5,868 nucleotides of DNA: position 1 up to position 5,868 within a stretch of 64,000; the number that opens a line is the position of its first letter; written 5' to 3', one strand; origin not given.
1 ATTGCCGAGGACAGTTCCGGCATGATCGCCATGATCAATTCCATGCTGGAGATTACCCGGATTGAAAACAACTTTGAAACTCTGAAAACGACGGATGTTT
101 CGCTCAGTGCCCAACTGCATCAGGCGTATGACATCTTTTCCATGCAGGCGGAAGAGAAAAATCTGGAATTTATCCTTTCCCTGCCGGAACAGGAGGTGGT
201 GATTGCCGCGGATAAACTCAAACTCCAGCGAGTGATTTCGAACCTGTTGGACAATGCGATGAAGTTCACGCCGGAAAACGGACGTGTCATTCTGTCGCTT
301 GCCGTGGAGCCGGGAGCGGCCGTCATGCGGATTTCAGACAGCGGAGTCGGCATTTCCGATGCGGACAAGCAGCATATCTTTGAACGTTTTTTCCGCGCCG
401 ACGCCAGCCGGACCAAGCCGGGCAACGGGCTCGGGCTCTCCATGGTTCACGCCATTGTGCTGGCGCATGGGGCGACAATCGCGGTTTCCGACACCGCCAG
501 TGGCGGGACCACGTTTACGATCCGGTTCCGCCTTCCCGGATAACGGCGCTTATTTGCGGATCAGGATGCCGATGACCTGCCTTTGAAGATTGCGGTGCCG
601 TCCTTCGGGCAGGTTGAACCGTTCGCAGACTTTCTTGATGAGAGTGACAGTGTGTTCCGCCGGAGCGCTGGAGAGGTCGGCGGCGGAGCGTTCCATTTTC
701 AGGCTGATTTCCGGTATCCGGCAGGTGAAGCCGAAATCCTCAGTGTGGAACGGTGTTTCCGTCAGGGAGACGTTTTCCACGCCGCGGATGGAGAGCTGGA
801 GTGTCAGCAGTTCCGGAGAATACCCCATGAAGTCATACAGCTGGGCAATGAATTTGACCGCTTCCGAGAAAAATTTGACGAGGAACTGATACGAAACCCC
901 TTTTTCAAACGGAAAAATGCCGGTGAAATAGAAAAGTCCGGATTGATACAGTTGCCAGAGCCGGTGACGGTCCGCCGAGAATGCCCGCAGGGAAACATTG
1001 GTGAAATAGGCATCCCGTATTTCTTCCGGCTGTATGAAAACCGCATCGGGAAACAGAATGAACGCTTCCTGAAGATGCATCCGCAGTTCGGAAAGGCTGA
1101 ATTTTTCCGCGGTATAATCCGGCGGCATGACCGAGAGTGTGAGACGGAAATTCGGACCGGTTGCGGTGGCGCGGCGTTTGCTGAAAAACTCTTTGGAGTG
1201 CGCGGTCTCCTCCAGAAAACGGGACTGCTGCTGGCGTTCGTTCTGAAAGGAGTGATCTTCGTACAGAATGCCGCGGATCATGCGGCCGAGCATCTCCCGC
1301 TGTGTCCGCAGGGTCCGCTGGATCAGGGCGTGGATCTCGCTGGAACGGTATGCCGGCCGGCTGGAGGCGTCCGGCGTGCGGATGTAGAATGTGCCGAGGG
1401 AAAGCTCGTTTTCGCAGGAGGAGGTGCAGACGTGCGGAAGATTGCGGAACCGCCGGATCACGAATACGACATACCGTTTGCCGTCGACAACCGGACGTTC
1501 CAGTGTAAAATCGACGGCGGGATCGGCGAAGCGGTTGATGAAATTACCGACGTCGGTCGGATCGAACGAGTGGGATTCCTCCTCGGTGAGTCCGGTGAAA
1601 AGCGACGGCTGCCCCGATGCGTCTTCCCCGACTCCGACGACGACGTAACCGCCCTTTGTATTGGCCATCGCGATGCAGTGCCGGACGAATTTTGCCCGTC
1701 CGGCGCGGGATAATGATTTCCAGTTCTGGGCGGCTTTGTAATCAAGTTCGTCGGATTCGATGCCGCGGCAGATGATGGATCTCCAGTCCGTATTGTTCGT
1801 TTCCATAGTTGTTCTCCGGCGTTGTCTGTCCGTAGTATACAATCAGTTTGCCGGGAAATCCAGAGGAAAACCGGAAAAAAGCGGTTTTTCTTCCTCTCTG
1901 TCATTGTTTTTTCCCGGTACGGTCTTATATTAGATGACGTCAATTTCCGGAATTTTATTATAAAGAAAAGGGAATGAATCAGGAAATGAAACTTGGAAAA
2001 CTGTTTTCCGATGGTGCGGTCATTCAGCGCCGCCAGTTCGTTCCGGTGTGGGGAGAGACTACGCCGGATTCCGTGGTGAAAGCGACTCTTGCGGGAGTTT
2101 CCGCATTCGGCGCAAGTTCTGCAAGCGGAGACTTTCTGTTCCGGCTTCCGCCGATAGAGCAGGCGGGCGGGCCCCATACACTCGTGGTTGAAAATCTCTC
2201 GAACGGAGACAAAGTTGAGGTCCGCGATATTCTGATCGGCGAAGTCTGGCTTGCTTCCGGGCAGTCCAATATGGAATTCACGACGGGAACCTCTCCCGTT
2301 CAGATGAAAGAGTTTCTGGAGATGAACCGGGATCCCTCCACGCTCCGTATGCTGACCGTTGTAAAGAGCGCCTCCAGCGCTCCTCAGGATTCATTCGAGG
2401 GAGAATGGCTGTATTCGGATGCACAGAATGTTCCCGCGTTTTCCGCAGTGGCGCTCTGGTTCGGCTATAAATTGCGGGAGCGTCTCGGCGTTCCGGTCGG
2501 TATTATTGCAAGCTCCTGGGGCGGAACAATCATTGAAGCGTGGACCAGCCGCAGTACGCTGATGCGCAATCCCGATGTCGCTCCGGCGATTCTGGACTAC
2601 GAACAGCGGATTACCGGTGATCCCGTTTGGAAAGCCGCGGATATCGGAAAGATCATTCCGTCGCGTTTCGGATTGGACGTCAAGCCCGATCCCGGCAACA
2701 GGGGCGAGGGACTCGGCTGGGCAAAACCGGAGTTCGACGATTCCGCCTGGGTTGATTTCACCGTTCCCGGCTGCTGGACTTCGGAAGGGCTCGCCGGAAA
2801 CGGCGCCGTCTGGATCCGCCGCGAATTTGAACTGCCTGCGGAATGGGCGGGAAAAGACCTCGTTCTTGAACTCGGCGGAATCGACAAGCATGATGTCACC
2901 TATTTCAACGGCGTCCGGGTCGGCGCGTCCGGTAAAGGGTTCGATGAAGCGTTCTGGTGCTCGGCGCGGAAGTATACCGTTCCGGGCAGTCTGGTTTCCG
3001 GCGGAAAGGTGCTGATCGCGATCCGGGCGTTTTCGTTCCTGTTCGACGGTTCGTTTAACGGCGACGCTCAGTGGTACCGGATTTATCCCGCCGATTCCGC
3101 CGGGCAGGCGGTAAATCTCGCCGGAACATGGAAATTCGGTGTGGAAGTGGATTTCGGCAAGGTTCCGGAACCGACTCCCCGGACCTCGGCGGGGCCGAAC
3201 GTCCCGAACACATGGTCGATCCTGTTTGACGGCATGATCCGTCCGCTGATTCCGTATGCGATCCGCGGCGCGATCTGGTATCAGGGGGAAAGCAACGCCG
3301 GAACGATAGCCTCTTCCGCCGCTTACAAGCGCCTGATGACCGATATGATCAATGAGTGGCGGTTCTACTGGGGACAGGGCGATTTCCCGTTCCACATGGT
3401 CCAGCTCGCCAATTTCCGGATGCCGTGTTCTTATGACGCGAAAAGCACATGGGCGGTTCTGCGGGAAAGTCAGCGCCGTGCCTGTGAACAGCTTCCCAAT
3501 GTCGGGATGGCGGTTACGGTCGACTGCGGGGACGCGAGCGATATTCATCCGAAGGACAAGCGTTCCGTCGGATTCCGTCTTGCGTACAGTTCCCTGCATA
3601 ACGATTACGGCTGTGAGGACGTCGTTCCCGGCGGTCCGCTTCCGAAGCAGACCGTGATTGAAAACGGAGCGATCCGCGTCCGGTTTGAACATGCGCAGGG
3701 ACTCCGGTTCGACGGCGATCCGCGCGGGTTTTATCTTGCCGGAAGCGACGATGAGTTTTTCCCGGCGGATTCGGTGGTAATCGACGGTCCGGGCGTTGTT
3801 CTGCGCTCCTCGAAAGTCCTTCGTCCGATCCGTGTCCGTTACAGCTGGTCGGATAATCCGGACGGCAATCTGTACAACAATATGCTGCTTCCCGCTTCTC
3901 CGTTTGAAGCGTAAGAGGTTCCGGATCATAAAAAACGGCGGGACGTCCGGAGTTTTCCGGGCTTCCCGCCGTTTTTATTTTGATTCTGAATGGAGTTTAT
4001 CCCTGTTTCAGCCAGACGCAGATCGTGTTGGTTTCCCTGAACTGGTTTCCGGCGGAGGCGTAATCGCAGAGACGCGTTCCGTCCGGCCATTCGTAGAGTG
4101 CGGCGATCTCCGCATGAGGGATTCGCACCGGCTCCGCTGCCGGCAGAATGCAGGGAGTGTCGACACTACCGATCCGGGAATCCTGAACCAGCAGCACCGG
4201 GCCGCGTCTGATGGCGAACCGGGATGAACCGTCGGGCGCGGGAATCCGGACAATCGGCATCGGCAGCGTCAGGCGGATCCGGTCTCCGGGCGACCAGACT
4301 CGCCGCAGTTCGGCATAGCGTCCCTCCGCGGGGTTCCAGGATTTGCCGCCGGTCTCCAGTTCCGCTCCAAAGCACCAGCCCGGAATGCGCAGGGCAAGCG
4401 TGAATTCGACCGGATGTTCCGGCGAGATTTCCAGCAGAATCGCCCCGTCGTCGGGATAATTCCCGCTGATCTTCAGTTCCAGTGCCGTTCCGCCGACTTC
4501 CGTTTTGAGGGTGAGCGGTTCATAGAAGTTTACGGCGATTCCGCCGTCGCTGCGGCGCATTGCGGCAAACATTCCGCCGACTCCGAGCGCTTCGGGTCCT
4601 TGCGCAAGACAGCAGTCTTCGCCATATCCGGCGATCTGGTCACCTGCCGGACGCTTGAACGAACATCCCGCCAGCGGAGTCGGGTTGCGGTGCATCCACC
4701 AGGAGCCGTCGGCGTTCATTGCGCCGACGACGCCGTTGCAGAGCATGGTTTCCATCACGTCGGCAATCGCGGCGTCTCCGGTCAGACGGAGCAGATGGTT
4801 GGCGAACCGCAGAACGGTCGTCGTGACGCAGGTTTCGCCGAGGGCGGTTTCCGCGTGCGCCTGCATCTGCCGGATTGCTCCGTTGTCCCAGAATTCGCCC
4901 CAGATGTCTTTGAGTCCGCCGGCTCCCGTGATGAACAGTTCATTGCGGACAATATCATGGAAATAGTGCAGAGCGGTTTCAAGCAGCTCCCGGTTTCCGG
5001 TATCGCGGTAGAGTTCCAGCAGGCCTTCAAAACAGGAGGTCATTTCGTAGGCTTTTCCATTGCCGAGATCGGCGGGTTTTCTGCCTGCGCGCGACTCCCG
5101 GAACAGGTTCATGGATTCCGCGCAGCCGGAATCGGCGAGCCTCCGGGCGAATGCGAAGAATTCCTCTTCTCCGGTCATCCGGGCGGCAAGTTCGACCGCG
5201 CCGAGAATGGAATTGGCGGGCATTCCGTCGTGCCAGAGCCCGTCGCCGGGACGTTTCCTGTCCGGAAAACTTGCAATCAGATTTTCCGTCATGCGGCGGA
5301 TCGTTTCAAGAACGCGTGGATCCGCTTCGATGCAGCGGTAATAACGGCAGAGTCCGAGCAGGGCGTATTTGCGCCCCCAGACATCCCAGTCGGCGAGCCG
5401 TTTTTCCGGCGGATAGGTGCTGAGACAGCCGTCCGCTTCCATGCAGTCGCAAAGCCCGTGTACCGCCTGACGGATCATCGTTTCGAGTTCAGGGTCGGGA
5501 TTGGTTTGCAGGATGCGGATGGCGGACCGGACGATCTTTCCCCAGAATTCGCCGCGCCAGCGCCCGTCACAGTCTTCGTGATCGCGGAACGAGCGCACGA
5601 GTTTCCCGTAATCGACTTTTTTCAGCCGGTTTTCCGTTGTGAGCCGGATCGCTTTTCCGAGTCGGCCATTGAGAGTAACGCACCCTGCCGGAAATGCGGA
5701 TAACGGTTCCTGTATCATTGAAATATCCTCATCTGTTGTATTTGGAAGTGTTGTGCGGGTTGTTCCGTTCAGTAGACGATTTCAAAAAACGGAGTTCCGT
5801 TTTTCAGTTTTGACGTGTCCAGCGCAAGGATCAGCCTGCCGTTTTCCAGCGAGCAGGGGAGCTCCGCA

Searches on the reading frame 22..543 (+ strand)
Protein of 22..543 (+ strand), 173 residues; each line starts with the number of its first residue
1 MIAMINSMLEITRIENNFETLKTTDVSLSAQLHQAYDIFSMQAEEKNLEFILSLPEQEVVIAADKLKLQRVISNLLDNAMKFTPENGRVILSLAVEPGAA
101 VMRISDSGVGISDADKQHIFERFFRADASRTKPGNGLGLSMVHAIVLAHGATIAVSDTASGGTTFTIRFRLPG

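Call 45: search_protein_families(library=pfam, proteins=[window:22-543:+])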
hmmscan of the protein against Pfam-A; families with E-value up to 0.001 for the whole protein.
window:22-543:+ (173 aa): 1 family
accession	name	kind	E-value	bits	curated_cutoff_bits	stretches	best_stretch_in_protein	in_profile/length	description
PF02518.31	HATPase_c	-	1.7e-28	99.7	26.4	1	64-172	2-110/111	Histidine kinase-, DNA gyrase B-, and HSP90-like ATPase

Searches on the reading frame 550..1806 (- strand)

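Call 45: search_protein_families(library=pfam, proteins=[window:550-1806:-])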
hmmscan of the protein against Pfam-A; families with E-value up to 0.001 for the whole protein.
window:550-1806:- (418 aa): 1 family
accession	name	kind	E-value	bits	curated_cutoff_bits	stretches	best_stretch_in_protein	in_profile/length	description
PF04326.19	SLFN_AlbA_2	-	3e-12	47.6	25.3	1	17-148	1-114/118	Schlafen, AlbA_2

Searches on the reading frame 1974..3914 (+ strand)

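Call 45: search_protein_families(library=pfam, proteins=[window:1974-3914:+])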
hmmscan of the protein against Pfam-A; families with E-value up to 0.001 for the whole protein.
window:1974-3914:+ (646 aa): 2 families
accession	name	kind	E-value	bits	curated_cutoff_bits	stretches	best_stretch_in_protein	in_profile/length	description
PF03629.24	SASA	-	3.6e-18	66.5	24.8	2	429-527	119-209/226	Carbohydrate esterase, sialic acid-specific acetylesterase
PF02837.24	Glyco_hydro_2_N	-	0.00043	20.7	28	0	261-324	48-112/169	Glycosyl hydrolases family 2, sugar binding domain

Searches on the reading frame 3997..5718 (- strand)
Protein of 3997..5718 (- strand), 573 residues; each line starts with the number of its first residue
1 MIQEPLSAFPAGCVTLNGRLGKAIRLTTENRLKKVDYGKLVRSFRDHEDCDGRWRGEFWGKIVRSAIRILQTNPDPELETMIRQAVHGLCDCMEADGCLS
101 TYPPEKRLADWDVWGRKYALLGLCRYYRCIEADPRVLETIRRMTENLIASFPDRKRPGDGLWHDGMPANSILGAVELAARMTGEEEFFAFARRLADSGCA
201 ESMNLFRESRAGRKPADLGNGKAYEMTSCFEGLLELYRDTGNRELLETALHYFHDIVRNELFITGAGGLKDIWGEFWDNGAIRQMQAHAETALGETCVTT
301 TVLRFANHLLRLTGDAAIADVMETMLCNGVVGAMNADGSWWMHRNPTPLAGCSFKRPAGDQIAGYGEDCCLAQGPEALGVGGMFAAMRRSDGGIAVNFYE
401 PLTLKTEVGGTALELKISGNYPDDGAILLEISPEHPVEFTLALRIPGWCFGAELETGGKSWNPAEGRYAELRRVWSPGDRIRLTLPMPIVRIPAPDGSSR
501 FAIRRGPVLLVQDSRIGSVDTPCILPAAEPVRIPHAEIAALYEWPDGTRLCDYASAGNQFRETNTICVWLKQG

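Call 4: search_protein_families(library=pfam, proteins=[window:3997-5718:-])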
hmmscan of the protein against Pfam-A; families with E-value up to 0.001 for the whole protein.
window:3997-5718:- (573 aa): 2 families
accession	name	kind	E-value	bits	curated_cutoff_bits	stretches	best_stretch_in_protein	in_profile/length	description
PF07944.18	Beta-AFase-like_GH127_cat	-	3.2e-29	102.5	24.9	1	45-371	46-364/376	Beta-L-arabinofuranosidase, GH127 catalytic domain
PF20736.2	Glyco_hydro127M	-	8.7e-19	67.9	24.2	1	394-487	2-95/95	Beta-L-arabinofuranosidase, GH127 middle domain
